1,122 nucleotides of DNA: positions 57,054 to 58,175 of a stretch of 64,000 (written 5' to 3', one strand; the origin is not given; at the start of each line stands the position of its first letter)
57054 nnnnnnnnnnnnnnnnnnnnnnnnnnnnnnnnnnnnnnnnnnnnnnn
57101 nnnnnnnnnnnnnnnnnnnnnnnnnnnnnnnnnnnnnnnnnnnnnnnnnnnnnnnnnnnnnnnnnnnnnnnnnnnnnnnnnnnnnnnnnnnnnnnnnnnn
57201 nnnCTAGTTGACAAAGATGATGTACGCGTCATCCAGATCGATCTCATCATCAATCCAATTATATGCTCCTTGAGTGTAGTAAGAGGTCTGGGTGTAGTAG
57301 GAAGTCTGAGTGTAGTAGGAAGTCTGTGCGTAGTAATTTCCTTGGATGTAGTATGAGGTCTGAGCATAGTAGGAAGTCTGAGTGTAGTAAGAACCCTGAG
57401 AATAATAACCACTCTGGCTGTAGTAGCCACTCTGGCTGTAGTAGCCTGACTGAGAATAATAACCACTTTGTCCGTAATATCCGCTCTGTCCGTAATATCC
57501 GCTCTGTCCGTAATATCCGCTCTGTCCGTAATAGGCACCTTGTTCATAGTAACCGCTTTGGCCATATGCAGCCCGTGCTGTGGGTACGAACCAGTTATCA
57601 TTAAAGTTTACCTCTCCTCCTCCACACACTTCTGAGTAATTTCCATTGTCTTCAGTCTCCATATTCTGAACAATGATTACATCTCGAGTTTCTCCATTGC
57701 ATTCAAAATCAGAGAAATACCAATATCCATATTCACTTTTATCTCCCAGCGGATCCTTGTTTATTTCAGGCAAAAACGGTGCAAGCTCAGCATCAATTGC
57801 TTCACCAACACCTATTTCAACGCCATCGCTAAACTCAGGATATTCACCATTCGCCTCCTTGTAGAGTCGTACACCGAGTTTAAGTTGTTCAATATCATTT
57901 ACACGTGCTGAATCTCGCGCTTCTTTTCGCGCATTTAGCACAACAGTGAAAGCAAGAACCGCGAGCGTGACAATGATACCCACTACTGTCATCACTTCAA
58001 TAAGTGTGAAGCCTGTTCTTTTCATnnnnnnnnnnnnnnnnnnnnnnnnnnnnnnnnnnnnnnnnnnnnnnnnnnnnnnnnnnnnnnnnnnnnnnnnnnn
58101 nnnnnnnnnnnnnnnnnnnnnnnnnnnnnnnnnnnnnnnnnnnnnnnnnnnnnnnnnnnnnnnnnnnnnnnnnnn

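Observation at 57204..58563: Tandem paralogous type IV pilin-like genes, one with a Tyr/Gly/Ser-rich hexapeptide-repeat tail, inserted between smc and rnc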

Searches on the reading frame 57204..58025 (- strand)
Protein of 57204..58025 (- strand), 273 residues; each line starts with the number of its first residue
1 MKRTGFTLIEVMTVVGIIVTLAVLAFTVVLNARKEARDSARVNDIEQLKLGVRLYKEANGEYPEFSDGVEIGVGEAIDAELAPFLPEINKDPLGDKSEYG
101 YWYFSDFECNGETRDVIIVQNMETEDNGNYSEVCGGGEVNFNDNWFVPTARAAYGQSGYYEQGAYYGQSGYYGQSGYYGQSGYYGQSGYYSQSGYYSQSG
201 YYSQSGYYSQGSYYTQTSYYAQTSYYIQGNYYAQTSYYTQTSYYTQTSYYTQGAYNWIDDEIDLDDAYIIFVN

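Call 3: search_protein_families(library=pfam, proteins=[window:57204-58025:-], max_evalue=0.1)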
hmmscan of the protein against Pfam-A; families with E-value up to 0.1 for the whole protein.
window:57204-58025:- (273 aa): 2 families
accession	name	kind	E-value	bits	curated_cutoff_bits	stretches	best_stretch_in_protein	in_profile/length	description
PF07963.17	N_methyl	-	0.0013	18.6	21.2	1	2-26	3-27/27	Prokaryotic N-terminal methylation motif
PF01391.23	Collagen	-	0.011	15.9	27.2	1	167-191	31-55/60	Collagen triple helix repeat (20 copies)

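Call 4: search_protein_families(library=ncbifam, proteins=[window:57204-58025:-], max_evalue=1)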
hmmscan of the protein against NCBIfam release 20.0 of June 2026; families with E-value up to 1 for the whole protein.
window:57204-58025:- (273 aa): 10 families
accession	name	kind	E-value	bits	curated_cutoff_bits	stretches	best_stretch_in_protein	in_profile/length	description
TIGR01710.1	typeII_sec_gspG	equivalog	1.3e-08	35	88.85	1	5-92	2-94/134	type II secretion system major pseudopilin GspG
TIGR02532.1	IV_pilin_GFxxxE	domain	0.00057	19.6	16.3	1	4-25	2-23/24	prepilin-type N-terminal cleavage/methylation domain-containing protein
NF007862.0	PRK10574.1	equivalog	0.0041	17.2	138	1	2-26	3-27/145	prepilin peptidase-dependent pilin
NF041775.1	typeIV_PilA_Myxo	equivalog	0.005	16.8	400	1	3-43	10-50/214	type IV pilin protein PilA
TIGR01708.2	typeII_sec_gspH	equivalog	0.0051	16.8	80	1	4-37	2-37/169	type II secretion system minor pseudopilin GspH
NF040982.1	ComGD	equivalog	0.0076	16.7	70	1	4-38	2-36/139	competence type IV pilus minor pilin ComGD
NF040999.1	pilin_ComGC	equivalog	0.027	14.7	75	1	4-39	2-37/84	competence type IV pilus major pilin ComGC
NF038329.2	gly_rich_SclB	equivalog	0.044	12.7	325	1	164-200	247-283/442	LPXTG-anchored collagen-like adhesin Scl2/SclB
NF041013.1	T4P_ComGE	equivalog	0.1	12.7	49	1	5-35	5-35/83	competence type IV pilus minor pilin ComGE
TIGR02523.1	type_IV_pilV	equivalog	0.26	11.8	52.2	1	4-43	2-40/139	type IV pilus modification protein PilV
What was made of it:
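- Pilin identity: TIGR02532 is above its cut-off for both proteins (call 4).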

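Call 13: find_homologous_proteins(query=window:57204-58025:-, max_evalue=0.001)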
Query window:57204-58025:- (273 aa): 35 proteins with E <= 0.001 among 5465 candidates.
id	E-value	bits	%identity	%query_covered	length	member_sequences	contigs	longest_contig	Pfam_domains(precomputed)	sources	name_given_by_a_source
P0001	1.2e-85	305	55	99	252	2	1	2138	PF07963.18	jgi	jgi:prepilin-type N-terminal cleavage/methylation domain-containing protein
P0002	3.3e-54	202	50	77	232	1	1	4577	-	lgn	-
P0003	1.2e-52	197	59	49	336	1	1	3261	PF07963.18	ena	-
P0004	8.5e-48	181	58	50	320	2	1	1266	PF07963.18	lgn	-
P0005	3.7e-45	172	55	51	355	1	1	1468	PF07963.18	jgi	jgi:prepilin-type N-terminal cleavage/methylation domain-containing protein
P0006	5.6e-45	172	51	60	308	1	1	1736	PF07963.18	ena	-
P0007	7.6e-45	171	52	59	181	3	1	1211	PF07963.18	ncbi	-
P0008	4.7e-40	156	56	49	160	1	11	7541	PF07963.18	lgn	-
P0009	2.8e-36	143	54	49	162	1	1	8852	PF07963.18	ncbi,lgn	-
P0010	9.0e-36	142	48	49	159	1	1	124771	PF07963.18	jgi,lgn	jgi:prepilin-type N-terminal cleavage/methylation domain-containing protein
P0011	8.9e-35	138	53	48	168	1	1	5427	-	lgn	-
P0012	3.9e-33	133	49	49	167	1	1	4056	PF07963.18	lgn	-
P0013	2.8e-31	127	45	52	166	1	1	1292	PF07963.18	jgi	jgi:prepilin-type N-terminal cleavage/methylation domain-containing protein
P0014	3.4e-29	120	46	48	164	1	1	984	-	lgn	-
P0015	1.2e-28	118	42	53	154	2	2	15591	-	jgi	jgi:prepilin-type N-terminal cleavage/methylation domain-containing protein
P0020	2.4e-20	91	68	11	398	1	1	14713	-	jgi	jgi:hypothetical protein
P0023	2.5e-8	52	67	19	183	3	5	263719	-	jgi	jgi:hypothetical protein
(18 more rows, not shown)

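Call 19: find_related_loci(query=A1, collection=genome_contigs, flank=6000)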
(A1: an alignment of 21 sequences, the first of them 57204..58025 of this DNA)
Query A1 (273 aa) in genome_contigs; peptide patterns used: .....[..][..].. (x = any residue, [..] = any of these).
600 stretches matched a pattern (row limit reached: there are more); 141 encode a relative of the query (tblastn E <= 1e-3); the best 80 are kept; 80 distinct loci.
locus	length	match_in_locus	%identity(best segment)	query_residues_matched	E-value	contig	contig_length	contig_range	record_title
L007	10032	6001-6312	35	3-105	2e-13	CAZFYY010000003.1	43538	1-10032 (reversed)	MAG TPA_asm: uncultured Gammaproteobacteria bacterium isolate SRP296810_co1_333 genome assembly, contig: NODE_701_length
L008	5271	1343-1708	32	2-108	2e-12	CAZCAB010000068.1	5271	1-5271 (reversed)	MAG TPA_asm: uncultured Gammaproteobacteria bacterium isolate SRP167671_co2_16 genome assembly, contig: NODE_17853_lengt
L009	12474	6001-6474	30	3-147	6e-12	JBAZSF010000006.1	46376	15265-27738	MAG: Candidatus Paceibacterota bacterium isolate SO_2017_GW1_167 NODE_3811_length_46376_cov_3.037168_OW334_2017, whole g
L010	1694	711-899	41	2-64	1e-11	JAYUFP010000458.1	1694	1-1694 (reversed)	MAG: Isosphaeraceae bacterium isolate GFS_7813 GFS_7813_457, whole genome shotgun sequence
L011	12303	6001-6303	37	5-99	2e-11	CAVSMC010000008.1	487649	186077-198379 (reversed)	MAG: uncultured beta proteobacterium isolate MFD04944.bin.1.190 genome assembly, contig: contig_47647, whole genome shot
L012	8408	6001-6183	39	3-63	4e-11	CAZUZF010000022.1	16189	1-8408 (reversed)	MAG TPA_asm: uncultured Gammaproteobacteria bacterium isolate binchicken_co38_1268 genome assembly, contig: NODE_7580_le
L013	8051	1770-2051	31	2-106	5e-11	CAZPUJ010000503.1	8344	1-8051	MAG TPA_asm: uncultured Planctomycetaceae bacterium isolate binchicken_co165_362 genome assembly, contig: k141_2475353,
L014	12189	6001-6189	38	2-64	2e-10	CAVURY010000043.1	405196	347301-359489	MAG: uncultured Planctomycetota bacterium isolate MFD09671.bin.3.67 genome assembly, contig: contig_3947, whole genome s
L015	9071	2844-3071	41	3-76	2e-10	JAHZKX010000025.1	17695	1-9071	MAG: Planctomycetota bacterium isolate O_S4.2_bin.8 k141_363312, whole genome shotgun sequence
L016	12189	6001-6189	41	2-64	3e-10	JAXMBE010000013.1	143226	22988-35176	MAG: Isosphaeraceae bacterium isolate STL-PLA28 C1.179.fa-13, whole genome shotgun sequence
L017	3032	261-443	36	5-65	4e-10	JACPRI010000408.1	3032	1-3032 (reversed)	MAG: Verrucomicrobia bacterium isolate NC_groundwater_675_Ag_B-0.1um_59_41 B_1_S1_Biohub_coassembly_k141_5177534, whole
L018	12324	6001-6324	31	1-93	4e-10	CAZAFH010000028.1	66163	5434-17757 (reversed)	MAG TPA_asm: uncultured Singulisphaera sp. isolate SRP262948_co1_160 genome assembly, contig: NODE_445_length_66163_cov_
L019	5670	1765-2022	32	1-93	7e-10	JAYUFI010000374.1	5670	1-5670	MAG: Planctomycetaceae bacterium isolate GFS_7692 GFS_7692_373, whole genome shotgun sequence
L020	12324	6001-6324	30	2-103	5e-10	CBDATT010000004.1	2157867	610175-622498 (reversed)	MAG: Isosphaeraceae bacterium isolate 9c250b06-874d-4bc7-8871-011532c8d4be genome assembly, contig: contig_4, whole geno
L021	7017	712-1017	34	2-99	1e-9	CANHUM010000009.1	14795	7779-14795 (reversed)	MAG: Comamonadaceae bacterium isolate RE-26jul17-272 genome assembly, contig: RE-26jul17-C6177, whole genome shotgun seq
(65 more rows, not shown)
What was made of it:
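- Tried and rejected: Species-representative genome scan (call 19).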

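Call 21: find_encoding_contigs(protein=P0010, flank=8000, max_places=2)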
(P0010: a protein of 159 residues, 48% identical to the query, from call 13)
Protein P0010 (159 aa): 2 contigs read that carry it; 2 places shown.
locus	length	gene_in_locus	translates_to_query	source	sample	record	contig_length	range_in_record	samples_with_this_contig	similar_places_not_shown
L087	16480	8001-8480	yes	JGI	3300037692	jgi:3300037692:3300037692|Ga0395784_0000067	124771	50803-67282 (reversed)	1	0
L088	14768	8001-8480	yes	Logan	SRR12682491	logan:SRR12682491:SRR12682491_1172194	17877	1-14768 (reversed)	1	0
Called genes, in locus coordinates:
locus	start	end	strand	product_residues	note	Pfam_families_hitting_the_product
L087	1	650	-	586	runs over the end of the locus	PF00587:tRNA-synt_2b, PF03129:HGTP_anticodon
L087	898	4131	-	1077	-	PF02811:PHP, PF07733:DNA_pol3_alpha, PF17657:DNA_pol3_finger, PF14579:HHH_6, PF01336:tRNA_anti-codon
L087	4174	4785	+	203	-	PF01351:RNase_HII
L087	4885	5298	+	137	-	-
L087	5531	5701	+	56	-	-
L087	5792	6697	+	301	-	PF01029:NusB, PF00293:NUDIX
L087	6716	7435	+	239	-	PF22935:RM44_endonuclase, PF14622:Ribonucleas_3_3, PF00636:Ribonuclease_3, PF00035:dsrm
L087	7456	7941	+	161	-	PF07963:N_methyl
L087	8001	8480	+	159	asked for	PF07963:N_methyl (weak)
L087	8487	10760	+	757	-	PF02463:SMC_N, PF13175:AAA_15 (faint), PF13476:AAA_23, PF13304:AAA_21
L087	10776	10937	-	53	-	-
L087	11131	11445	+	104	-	-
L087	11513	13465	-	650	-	PF08206:OB_RNB, PF17876:CSD2, PF17849:OB_Dis3, PF00773:RNB, PF00575:S1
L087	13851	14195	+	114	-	PF00886:Ribosomal_S16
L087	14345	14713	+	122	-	PF13083:KH_KhpA-B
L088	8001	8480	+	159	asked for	PF07963:N_methyl (weak)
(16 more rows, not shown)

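Call 22: find_encoding_contigs(protein=P0002, flank=5000, max_places=2)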
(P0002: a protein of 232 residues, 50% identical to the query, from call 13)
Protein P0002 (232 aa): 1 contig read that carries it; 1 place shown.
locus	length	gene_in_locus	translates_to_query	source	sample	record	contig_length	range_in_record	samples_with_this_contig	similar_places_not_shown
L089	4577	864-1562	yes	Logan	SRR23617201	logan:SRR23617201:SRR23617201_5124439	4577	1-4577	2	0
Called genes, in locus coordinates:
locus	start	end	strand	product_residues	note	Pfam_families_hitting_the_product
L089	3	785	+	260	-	?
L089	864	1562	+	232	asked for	-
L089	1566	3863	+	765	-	PF02463:SMC_N, PF13175:AAA_15, PF13476:AAA_23, PF13304:AAA_21 (weak)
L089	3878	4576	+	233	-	?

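Call 23: find_encoding_contigs(protein=P0001, flank=5000, max_places=2)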
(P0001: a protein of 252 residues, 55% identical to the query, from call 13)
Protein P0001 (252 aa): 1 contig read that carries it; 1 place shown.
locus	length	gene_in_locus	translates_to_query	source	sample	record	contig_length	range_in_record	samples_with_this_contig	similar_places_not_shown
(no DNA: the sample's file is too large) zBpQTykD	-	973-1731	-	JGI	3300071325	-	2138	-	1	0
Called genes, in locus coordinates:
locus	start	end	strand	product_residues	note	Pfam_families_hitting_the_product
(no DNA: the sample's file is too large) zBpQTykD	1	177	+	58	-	?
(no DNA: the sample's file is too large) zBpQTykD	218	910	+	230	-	-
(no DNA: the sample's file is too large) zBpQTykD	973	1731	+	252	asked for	PF07963:N_methyl (weak)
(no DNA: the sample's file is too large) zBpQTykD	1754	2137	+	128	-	?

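Call 32: predict_structure(alignment_id=A1)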
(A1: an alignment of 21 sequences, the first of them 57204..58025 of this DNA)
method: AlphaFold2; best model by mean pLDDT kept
length: 273 residues; sequences in the alignment: 21
mean_pLDDT: 65.8   pTM: 0.56
mean pLDDT of the five models: 65.8, 64.8, 64.5, 62.7, 62.4
residues with pLDDT >= 90: 96; 70-90: 41; 50-70: 16; < 50: 120
segments of 3 or more residues with pLDDT < 50: 142-258
pLDDT, mean of each block of 10 residues (from residue 1): 68 93 94 93 95 97 93 92 91 78 91 91 91 74 42 33 36 39 38 37 34 32 35 38 37 44 83 89
secondary structure, 60 per line:
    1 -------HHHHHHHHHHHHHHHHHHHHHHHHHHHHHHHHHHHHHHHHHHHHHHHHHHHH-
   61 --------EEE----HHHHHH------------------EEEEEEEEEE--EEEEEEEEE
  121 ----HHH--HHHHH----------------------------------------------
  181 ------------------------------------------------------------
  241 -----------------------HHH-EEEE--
elements in order: H8-59 E69-71 H76-81 E100-109 E112-120 H130-134 E268-271
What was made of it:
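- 57252..57602 (-): Inserted loop (aa 142-258), predicted disordered. It lies between the head and its last strand and begins with the boundary motif FVPTARA (57570..57590). pLDDT < 50 for residues 142-258, while the flanks are above 83 (call 32).
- On Type IV pilin / type 4 filament subunit: The PilA2 head has pLDDT > 90 (call 32).
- Disorder: pLDDT is 32-44 across the repeat (call 32). The region is predicted disordered (call 32). pLDDT is 32-44 throughout in all five models (call 32).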

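Call 34: fold_search(model_id=the predicted structure, library=pdb)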
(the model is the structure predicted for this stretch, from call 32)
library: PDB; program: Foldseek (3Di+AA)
matches with E <= 10: 19; with E <= 0.001: 0
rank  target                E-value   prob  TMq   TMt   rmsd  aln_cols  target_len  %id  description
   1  6t8s_AAA              8.8e-02  0.87  0.22  0.42   5.2       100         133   12  Structure of the major Type IV pilin PilA1 from Clostridium difficile (released 2020-03-25)
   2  6t8s_BBB              9.4e-02  0.93  0.24  0.45   4.1       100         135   15  Structure of the major Type IV pilin PilA1 from Clostridium difficile (released 2020-03-25)
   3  6t8s_CCC              2.1e-01  0.80  0.23  0.44   4.9       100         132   13  Structure of the major Type IV pilin PilA1 from Clostridium difficile (released 2020-03-25)
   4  4tsm_B                2.6e-01  0.84  0.23  0.13   4.7        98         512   15  MBP-fusion protein of PilA1 from C. difficile R20291 residues 26-166 (released 2015-01-14)
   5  4tsm_A                6.7e-01  0.63  0.22  0.12   3.6        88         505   15  MBP-fusion protein of PilA1 from C. difficile R20291 residues 26-166 (released 2015-01-14)
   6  5vxx_A                6.7e-01  0.21  0.21  0.32  10.3       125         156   18  Cryo-EM reconstruction of Neisseria gonorrhoeae Type IV pilus (released 2017-07-12)
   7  4ogm_A                1.4e+00  0.41  0.22  0.13   4.5        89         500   11  MBP-fusion protein of PilA1 residues 26-159 (released 2015-01-14)
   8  3g20_B                2.7e+00  0.18  0.22  0.47   5.6       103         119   14  Crystal structure of the major pseudopilin from the type 2 secretion system of enterohaemorrhagic Escherichia coli (released 2009-07-28)
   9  8p3b                  4.8e+00  0.06  0.18  0.27  10.2       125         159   16  Neisseria meningitidis Type IV pilus SA-GATDH variant (released 2024-04-03)
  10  8ppr_G                5.1e+00  0.03  0.10  0.18  15.1       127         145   12  Structure of the human outer kinetochore KMN network complex (released 2024-03-20)
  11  8qrk_D                5.5e+00  0.00  0.04  0.04   9.4        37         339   11  mt-SSU assembly intermediate in GTPBP8 knock-out cells, state 1 (released 2024-06-26)
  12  8qrm_D                5.5e+00  0.00  0.04  0.04   9.4        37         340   11  mt-SSU assembly intermediate in GTPBP8 knock-out cells, state 3 (released 2024-06-26)
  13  6rw4_D                5.5e+00  0.00  0.04  0.04   9.4        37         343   11  Structure of human mitochondrial 28S ribosome in complex with mitochondrial IF3 (released 2020-06-03)
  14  7p2e_D                7.0e+00  0.00  0.04  0.04   9.3        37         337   11  Human mitochondrial ribosome small subunit in complex with IF3, GMPPMP and streptomycin (released 2022-07-27)
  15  2ve7_B                8.5e+00  0.06  0.16  0.15   8.7       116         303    8  Crystal structure of a bonsai version of the human Ndc80 complex (released 2008-05-13)
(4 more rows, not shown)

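Call 35: search_solved_structures(query=A1, max_evalue=0.01)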
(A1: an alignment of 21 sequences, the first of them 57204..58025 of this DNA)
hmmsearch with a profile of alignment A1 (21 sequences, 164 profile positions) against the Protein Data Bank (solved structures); distinct sequences matched with E-value up to 0.01: 17.
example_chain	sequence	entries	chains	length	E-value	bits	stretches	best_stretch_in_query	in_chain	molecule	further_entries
9egp_A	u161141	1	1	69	1.2e-09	41.4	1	5-70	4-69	Geopilin domain 1 protein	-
7tgg_A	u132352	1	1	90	6.4e-09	39.1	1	5-69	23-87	Geopilin domain 1 protein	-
6xxd_A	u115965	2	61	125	1.1e-07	35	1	12-70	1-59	PilA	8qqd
5wda_A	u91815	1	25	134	1.6e-07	34.5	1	12-80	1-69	General secretion pathway protein G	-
2m7g_A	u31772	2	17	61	6.8e-07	32.5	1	12-69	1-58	Geopilin domain 1 protein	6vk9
9laa_A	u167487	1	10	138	2.3e-06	30.8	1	1-34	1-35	Type IV pilin protein PilA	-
8p3b_A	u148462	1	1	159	1.8e-05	27.9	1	12-85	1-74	Fimbrial protein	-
5kua_A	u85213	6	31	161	1.9e-05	27.8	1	12-85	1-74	pilin | Neisseria meningitidis PilE variant SB-GATDH | Neisseria meningitidis PilE, SB-DATDH variant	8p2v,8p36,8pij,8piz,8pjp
2hi2_A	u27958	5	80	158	2.3e-05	27.5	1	12-79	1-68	Fimbrial protein | PilA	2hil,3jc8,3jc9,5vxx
1ay2_A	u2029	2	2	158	3.5e-05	26.9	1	12-77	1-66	TYPE 4 PILIN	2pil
8pfb_G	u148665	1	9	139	0.00011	25.4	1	12-66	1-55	Type IV pilin PilE1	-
9lab_B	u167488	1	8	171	0.00026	24.1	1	7-44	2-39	MSHA major pilin subunit MshA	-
8tj2_C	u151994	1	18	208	0.00036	23.7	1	12-55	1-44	Type IV major pilin protein PilA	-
8tum_e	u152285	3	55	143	0.00082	22.5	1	12-42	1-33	Type IV major pilin protein PilA | Pilin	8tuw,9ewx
3sok_A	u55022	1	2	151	0.0013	21.8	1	12-45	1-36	Fimbrial protein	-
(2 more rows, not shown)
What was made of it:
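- A PDB profile search hits pilins (call 35).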
